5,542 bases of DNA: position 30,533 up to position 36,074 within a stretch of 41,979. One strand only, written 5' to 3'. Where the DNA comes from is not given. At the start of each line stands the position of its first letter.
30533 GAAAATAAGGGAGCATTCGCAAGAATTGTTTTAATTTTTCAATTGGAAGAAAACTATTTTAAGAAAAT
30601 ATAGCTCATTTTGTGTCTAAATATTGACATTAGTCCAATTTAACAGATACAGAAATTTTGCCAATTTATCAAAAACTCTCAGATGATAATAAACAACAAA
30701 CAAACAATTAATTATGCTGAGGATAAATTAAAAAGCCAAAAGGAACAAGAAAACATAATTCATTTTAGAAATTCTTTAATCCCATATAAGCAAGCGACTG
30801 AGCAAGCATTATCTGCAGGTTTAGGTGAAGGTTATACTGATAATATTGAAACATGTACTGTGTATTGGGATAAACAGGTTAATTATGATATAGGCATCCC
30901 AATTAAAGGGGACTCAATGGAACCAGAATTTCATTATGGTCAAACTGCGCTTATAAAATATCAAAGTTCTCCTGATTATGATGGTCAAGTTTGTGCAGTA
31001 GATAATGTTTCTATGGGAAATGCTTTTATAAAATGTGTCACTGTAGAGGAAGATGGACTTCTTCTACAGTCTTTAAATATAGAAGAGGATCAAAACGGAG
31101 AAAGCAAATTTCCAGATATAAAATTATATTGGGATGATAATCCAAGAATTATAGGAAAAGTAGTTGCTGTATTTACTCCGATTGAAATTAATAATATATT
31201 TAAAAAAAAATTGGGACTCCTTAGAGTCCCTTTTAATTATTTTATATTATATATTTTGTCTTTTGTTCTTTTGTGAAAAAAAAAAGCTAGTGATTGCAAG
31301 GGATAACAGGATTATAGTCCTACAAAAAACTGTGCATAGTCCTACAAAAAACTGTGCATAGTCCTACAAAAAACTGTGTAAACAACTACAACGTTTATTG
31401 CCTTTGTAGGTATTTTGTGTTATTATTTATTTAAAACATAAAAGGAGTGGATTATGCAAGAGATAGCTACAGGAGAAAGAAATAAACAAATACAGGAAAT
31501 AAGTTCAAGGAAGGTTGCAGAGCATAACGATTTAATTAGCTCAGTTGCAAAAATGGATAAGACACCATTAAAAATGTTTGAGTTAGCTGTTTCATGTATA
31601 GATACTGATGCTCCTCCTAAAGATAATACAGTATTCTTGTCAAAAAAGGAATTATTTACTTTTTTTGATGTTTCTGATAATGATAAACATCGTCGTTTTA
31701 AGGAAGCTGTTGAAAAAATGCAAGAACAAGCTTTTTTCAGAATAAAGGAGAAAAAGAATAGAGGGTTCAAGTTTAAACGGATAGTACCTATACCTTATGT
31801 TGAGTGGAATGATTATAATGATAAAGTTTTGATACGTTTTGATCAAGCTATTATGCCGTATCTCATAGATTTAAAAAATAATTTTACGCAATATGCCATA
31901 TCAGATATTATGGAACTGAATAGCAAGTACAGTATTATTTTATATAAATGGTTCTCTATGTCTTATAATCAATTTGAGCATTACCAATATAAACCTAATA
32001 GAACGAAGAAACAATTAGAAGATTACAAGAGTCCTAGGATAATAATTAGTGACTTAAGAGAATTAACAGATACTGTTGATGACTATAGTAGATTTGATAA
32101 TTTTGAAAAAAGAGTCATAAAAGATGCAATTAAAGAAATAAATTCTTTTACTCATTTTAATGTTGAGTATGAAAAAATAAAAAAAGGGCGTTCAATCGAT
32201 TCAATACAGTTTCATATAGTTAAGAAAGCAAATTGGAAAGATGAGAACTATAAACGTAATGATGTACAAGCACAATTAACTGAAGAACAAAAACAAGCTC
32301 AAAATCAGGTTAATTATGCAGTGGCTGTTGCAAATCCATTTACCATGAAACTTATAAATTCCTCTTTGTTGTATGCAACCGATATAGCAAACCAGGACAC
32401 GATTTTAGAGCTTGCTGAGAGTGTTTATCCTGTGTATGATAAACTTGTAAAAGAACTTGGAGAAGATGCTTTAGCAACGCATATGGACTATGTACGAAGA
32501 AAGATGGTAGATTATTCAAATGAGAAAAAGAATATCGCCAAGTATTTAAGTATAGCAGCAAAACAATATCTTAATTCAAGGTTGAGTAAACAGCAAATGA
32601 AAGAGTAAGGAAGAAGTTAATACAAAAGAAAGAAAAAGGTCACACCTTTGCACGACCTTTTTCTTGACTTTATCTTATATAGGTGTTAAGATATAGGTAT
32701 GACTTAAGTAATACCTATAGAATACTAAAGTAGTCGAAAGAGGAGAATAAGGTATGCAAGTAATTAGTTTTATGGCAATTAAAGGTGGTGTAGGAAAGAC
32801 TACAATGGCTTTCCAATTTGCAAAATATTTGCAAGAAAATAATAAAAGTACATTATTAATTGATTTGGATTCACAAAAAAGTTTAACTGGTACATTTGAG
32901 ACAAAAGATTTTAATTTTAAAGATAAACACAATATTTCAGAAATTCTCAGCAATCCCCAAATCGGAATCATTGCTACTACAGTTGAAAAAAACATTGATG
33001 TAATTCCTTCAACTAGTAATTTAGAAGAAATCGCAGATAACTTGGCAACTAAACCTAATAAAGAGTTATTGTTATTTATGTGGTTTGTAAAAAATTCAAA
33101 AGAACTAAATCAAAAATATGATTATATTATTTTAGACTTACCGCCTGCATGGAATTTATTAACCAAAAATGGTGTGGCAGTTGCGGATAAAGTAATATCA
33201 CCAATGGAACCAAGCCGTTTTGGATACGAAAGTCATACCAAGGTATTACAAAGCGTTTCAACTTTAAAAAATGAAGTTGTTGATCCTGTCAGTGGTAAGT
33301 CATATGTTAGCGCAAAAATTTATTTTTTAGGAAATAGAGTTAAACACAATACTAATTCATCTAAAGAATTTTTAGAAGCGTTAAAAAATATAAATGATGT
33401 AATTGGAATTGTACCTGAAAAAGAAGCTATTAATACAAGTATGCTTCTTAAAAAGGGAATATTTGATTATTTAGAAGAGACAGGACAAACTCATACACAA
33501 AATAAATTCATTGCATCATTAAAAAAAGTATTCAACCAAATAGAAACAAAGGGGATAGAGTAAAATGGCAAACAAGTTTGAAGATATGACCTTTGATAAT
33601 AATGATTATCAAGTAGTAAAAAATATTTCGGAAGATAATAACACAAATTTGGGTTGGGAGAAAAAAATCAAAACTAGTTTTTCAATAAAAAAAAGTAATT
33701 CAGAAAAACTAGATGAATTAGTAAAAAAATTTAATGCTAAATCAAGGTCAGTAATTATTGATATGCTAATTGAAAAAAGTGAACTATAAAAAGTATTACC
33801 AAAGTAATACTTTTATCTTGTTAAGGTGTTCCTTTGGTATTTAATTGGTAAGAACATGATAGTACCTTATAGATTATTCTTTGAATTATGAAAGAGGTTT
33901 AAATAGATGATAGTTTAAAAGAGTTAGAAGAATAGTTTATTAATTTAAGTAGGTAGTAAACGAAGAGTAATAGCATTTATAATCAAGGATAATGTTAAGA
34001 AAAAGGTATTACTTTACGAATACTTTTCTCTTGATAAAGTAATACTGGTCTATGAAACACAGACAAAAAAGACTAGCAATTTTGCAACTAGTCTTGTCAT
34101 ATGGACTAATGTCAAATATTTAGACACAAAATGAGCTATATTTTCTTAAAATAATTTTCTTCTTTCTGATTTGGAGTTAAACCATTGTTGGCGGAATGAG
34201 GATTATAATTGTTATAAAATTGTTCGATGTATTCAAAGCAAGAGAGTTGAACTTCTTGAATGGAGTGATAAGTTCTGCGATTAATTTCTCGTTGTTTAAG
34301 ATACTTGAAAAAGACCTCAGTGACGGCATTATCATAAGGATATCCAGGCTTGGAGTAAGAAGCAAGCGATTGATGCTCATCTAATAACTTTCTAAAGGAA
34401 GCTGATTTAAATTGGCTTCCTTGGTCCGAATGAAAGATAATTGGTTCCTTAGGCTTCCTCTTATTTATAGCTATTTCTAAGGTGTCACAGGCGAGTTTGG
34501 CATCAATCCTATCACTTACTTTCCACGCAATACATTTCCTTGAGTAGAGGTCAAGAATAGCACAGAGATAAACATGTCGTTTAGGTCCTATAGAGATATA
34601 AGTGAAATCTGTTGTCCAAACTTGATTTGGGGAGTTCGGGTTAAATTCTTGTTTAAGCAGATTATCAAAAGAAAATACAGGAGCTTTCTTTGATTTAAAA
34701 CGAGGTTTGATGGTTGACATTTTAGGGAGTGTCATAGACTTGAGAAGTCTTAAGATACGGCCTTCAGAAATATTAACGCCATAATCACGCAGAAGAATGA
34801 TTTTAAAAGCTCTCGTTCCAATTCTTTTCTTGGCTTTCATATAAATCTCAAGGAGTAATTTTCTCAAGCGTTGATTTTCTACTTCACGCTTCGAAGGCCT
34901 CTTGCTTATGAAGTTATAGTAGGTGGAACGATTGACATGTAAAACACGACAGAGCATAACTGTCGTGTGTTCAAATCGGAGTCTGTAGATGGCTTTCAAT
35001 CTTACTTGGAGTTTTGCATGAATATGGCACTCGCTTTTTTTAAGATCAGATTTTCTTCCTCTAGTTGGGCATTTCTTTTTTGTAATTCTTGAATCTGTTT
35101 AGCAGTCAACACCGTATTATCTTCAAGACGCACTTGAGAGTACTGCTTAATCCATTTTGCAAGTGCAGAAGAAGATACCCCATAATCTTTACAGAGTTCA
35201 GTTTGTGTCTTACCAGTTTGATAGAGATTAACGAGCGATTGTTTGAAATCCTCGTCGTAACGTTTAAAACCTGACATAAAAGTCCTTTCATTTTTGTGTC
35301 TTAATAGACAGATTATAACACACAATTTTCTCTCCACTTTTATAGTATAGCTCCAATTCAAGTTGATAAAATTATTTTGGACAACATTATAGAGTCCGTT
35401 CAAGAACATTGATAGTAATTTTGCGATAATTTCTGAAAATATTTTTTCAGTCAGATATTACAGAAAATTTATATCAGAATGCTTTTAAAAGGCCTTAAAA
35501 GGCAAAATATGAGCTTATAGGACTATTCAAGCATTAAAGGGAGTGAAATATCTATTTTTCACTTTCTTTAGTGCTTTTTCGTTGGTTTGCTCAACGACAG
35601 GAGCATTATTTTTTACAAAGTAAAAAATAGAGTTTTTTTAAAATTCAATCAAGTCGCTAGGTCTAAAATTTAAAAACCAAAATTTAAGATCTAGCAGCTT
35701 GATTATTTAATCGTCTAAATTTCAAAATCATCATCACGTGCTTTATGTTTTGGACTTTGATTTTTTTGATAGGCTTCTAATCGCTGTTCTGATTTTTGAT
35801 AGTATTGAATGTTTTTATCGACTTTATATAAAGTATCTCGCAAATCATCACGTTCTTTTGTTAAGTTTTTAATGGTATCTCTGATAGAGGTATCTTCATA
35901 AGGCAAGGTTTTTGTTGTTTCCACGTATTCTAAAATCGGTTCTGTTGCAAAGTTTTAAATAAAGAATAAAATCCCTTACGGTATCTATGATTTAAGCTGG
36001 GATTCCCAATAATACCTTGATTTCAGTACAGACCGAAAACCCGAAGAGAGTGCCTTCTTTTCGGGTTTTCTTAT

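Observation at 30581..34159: Replication/partition module bracketed by 58-bp inverted copies of an IS3 terminus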

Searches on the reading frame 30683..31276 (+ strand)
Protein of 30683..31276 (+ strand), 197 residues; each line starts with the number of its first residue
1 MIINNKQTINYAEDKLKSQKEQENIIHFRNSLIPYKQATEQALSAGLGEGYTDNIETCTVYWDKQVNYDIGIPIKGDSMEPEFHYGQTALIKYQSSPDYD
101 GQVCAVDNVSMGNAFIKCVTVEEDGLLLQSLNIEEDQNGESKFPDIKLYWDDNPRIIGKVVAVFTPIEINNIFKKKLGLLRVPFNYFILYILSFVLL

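Call 33: search_protein_families(library=pfam, proteins=[window:30683-31276:+], max_evalue=0.01)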
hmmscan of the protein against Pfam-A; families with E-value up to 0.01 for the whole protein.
window:30683-31276:+ (197 aa): 1 family
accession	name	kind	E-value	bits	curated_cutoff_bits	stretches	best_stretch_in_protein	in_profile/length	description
PF00717.28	Peptidase_S24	-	5.8e-10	39.3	23.3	1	43-161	6-116/116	Peptidase S24-like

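Call 43: list_cluster_members(proteins=[window:35005-35277:-, window:34139-34957:-, window:34139-34999:-, window:30683-31273:+, window:31454-32605:+, window:33565-33786:+])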
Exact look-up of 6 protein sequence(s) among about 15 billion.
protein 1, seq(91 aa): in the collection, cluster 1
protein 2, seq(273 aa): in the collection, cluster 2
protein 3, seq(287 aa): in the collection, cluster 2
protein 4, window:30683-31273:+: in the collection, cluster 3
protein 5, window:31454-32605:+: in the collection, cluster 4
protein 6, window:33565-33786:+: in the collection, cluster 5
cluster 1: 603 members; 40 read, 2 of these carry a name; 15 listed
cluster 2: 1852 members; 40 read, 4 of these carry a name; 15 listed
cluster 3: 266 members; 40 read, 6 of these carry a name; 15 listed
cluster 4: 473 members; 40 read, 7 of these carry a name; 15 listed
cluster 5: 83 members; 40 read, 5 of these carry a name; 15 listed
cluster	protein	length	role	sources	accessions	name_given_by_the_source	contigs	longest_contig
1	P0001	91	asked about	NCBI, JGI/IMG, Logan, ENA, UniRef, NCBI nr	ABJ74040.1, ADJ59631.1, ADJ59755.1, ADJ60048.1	RNA polymerase sigma factor, sigma-70 family [Lactococcus cremoris] | transposase | Transposase n=8 Tax=Streptococcaceae TaxID=1300 RepID=F9VEW2_LACGL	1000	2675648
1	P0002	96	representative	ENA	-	-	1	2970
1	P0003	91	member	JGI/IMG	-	transposase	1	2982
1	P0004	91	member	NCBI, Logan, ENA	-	-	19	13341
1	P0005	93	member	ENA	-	-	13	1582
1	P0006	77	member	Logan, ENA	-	-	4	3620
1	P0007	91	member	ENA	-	-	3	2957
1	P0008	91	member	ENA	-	-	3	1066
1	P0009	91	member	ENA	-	-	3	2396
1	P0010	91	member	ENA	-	-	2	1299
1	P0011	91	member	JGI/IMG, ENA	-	-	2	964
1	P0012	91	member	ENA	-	-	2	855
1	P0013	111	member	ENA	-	-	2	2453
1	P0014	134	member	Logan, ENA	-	-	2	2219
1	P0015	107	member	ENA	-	-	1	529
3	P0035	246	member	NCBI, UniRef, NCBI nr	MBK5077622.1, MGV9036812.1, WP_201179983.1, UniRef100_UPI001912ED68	helix-turn-helix transcriptional regulator [Lactococcus lactis] | XRE family transcriptional regulator n=1 Tax=Lactococcus lactis TaxID=1358 ... | XRE family transcriptional regulator [Lactococcus lactis]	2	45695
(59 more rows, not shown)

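Call 44: find_encoding_contigs(protein=window:30683-31276:+, flank=6000, max_places=10)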
Protein window:30683-31276:+ (197 aa): 7 contigs read that carry it; 5 places shown.
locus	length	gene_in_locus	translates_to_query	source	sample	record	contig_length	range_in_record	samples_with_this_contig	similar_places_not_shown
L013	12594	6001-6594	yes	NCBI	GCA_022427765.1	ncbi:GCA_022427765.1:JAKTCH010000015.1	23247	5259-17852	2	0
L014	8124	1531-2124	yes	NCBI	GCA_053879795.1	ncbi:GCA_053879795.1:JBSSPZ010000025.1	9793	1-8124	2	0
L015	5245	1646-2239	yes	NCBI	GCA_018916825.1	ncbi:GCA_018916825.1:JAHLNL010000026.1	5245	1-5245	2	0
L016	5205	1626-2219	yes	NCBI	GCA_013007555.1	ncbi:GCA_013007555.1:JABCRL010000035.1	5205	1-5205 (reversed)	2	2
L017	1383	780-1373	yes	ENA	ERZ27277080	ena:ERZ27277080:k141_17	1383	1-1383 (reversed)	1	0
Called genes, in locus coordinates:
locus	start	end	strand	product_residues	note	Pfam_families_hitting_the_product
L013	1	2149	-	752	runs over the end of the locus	PF03636:Glyco_hydro_65N, PF03632:Glyco_hydro_65m, PF03633:Glyco_hydro_65C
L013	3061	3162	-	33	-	PF16935:Hol_Tox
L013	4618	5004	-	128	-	PF21983:NikA-like, PF05713:MobC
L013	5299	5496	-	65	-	-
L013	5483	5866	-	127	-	-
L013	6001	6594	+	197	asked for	PF00717:Peptidase_S24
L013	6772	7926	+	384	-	PF01051:Rep3_N, PF21205:Rep3_C, PF06430:L_lactis_RepB_C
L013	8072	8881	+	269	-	PF01656:CbiA, PF02374:ArsA_ATPase, PF06564:CBP_BcsQ, PF09140:MipZ (weak), PF10609:ParA (weak), PF13614:AAA_31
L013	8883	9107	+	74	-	-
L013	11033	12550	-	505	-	PF03432:Relaxase, PF20874:Relaxase_M, PF11083:Relaxase_C (weak)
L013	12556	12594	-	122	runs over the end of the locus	PF19514:MobC_2 (weak), PF21983:NikA-like, PF05713:MobC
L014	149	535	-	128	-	PF21983:NikA-like, PF05713:MobC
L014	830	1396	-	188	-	-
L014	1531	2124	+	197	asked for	PF00717:Peptidase_S24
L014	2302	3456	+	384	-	PF01051:Rep3_N, PF21205:Rep3_C, PF06430:L_lactis_RepB_C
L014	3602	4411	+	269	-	PF01656:CbiA, PF02374:ArsA_ATPase, PF06564:CBP_BcsQ, PF09140:MipZ (weak), PF10609:ParA (weak), PF13614:AAA_31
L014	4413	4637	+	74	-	-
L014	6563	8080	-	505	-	PF03432:Relaxase, PF20874:Relaxase_M, PF11083:Relaxase_C (weak)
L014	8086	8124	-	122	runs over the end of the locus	PF19514:MobC_2 (weak), PF21983:NikA-like, PF05713:MobC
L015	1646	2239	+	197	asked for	PF00717:Peptidase_S24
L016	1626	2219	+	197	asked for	PF00717:Peptidase_S24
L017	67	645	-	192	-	-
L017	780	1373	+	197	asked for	PF00717:Peptidase_S24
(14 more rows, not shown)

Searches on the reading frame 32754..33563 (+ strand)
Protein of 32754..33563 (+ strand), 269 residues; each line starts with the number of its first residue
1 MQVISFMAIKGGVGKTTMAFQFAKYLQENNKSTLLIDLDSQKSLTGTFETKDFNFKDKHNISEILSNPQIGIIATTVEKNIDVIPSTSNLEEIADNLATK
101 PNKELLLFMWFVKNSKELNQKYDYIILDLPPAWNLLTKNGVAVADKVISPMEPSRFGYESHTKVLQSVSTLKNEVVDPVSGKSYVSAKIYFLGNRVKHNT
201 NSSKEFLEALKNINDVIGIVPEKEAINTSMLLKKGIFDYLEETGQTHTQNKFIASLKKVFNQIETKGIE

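Call 33: search_protein_families(library=pfam, proteins=[window:32754-33563:+], max_evalue=0.01)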
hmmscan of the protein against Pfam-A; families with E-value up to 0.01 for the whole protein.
window:32754-33563:+ (269 aa): 12 families
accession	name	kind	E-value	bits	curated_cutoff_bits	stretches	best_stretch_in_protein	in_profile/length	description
PF13614.12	AAA_31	-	3e-35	122.2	27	1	1-174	1-170/177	AAA domain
PF01656.29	CbiA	-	5.1e-16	59.2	25.4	1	4-230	1-119/125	CobQ/CobB/MinD/ParA nucleotide binding domain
PF02374.21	ArsA_ATPase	-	1.4e-12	47.9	24.3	1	6-132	5-135/305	Anion-transporting ATPase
PF06564.18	CBP_BcsQ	-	4.5e-10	39.9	21.3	1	1-153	1-147/234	Cellulose biosynthesis protein BcsQ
PF09140.17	MipZ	-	3e-08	33.7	20.7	1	3-156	2-134/262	ATPase MipZ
PF10609.15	ParA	-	2.9e-07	30.6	27.1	1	2-132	4-122/246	NUBPL iron-transfer P-loop NTPase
PF13173.12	AAA_14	-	0.00093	19.7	27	1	12-47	12-46/129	AAA domain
PF00142.24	Fer4_NifH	-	0.0045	16.9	25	0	195-250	185-238/271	4Fe-4S iron sulfur cluster binding proteins, NifH/frxC family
PF07015.17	VirC1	-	0.0046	16.8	24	1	1-46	1-46/231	VirC1 protein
PF03029.23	ATP_bind_1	-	0.0067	16.7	27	0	12-41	6-35/240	Conserved hypothetical ATP binding protein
PF08433.16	KTI12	-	0.0097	15.9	22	0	13-62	12-54/271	Chromatin associated protein KTI12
PF00448.28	SRP54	-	0.0099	16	22.7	0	11-41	10-40/196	SRP54-type protein, GTPase domain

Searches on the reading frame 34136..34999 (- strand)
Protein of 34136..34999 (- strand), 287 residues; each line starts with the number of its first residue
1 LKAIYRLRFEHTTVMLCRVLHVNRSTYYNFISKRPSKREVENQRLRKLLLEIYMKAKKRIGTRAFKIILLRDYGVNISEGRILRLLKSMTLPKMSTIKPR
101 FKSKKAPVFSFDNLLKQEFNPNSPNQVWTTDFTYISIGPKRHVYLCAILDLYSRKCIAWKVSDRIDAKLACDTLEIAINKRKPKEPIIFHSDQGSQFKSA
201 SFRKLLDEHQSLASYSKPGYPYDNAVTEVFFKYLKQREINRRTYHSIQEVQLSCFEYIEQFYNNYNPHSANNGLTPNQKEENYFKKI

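Call 33: search_protein_families(library=pfam, proteins=[window:34136-34999:-], max_evalue=0.01)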
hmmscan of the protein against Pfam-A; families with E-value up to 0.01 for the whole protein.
window:34136-34999:- (287 aa): 5 families
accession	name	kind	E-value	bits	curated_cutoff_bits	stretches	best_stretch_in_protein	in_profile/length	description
PF00665.32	rve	-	2.1e-31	108.7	32.6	1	122-221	2-102/102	Integrase core domain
PF13683.12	rve_3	-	3.8e-09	36.6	26.5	1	214-276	6-67/67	Integrase core domain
PF13333.12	rve_2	-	3.8e-05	24.2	22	1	228-278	1-50/56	Integrase core domain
PF13276.12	HTH_21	-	6.7e-05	23.5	28.1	1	42-91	3-52/60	HTH-like domain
PF13358.12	DDE_3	-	0.0083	16.4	28.6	0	140-250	35-145/146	DDE superfamily endonuclease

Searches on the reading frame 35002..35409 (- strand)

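Call 33: search_protein_families(library=pfam, proteins=[window:35002-35409:-], max_evalue=0.01)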
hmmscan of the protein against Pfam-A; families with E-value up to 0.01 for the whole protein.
window:35002-35409:- (135 aa): 7 families
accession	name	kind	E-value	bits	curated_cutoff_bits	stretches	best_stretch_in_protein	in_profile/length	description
PF01527.26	HTH_Tnp_1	-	2.2e-12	47.5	24.1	1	49-120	5-74/75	Transposase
PF13518.12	HTH_28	-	1.8e-06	28.4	25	1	55-90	1-36/52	Helix-turn-helix domain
PF13384.12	HTH_23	-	2.9e-05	24.2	24.6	1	59-92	10-43/50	Homeodomain-like domain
PF14645.11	Chibby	-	0.00014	22.4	24.8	1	42-125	17-91/114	Chibby family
PF01166.23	TSC22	-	0.00048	20.7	30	1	104-126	21-43/57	TSC-22/dip/bun family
PF13551.12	HTH_29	-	0.006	17.1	28.1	0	62-95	7-41/64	Winged helix-turn helix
PF07900.17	DUF1670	-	0.0086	15.9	25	0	56-113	153-210/220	Protein of unknown function (DUF1670)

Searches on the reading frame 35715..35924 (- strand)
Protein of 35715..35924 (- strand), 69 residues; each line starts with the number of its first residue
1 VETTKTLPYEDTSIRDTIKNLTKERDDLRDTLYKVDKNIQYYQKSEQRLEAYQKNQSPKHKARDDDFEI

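Call 33: search_protein_families(library=pfam, proteins=[window:35715-35924:-], max_evalue=0.01)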
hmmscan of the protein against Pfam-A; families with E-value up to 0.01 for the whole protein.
window:35715-35924:- (69 aa): 2 families
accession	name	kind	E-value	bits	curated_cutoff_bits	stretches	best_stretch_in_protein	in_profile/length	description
PF12325.13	TMF_TATA_bd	-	0.0045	17.5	29.1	1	5-56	22-73/115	TATA element modulatory factor 1 TATA binding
PF14612.12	Ino80_Iec3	-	0.006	17.1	27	1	1-41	18-58/70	IEC3 subunit of the Ino80 complex, chromatin re-modelling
